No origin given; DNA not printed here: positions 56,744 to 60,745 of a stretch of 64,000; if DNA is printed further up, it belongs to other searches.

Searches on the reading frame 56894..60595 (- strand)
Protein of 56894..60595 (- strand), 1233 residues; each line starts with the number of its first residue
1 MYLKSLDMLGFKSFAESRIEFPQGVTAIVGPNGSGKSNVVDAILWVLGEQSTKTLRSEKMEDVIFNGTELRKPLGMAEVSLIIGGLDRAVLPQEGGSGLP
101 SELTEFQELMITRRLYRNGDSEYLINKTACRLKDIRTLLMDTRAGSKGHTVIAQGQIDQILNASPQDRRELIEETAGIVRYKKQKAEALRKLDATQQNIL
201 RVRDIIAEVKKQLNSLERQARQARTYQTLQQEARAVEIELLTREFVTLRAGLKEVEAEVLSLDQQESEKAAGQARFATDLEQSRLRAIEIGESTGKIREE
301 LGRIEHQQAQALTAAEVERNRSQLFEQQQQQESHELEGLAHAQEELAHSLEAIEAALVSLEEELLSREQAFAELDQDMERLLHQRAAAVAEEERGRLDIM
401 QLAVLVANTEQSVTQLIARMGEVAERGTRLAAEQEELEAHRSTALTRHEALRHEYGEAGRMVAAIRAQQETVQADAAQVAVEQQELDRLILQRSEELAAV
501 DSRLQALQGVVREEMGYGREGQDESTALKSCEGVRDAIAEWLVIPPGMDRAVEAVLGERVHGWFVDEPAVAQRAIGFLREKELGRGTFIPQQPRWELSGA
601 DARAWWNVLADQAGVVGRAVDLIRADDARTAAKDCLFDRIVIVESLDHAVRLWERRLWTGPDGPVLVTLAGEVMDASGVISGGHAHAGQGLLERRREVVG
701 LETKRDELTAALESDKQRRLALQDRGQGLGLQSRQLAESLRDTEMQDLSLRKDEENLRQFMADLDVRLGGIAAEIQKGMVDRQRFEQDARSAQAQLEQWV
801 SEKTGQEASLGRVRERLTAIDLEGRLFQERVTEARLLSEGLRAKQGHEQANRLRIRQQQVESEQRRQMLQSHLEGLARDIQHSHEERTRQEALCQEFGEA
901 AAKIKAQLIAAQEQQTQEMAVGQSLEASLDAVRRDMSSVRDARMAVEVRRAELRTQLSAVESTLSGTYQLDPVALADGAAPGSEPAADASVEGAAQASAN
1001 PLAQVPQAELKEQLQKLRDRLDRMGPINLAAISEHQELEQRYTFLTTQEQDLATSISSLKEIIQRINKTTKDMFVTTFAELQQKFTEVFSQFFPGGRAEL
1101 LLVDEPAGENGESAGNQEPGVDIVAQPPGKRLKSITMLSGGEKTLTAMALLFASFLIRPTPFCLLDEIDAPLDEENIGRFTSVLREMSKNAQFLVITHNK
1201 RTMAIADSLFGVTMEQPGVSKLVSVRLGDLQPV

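Call 75: search_protein_families(library=pfam, proteins=[window:56894-60595:-], max_evalue=0.00001)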
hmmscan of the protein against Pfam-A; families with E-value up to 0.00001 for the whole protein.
window:56894-60595:- (1233 aa): 6 families
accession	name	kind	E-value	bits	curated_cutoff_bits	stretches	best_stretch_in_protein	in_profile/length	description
PF02463.25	SMC_N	-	2.8e-66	223.5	40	1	2-1220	1-219/220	RecF/RecN/SMC N terminal domain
PF06470.18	SMC_hinge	-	7e-20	72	22.5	1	532-652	2-115/116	SMC proteins Flexible Hinge Domain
PF13476.12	AAA_23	-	9.2e-17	62.8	27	1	6-230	2-190/201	AAA domain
PF13175.12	AAA_15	-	5e-11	43.3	32.1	1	1-351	1-265/374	AAA ATPase domain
PF13304.12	AAA_21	-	1.1e-10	42.5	27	1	25-73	1-54/304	AAA domain, putative AbiEii toxin, Type IV TA system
PF13555.12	AAA_29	-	1.8e-07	31.3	27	1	3-48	1-47/61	P-loop containing region of AAA domain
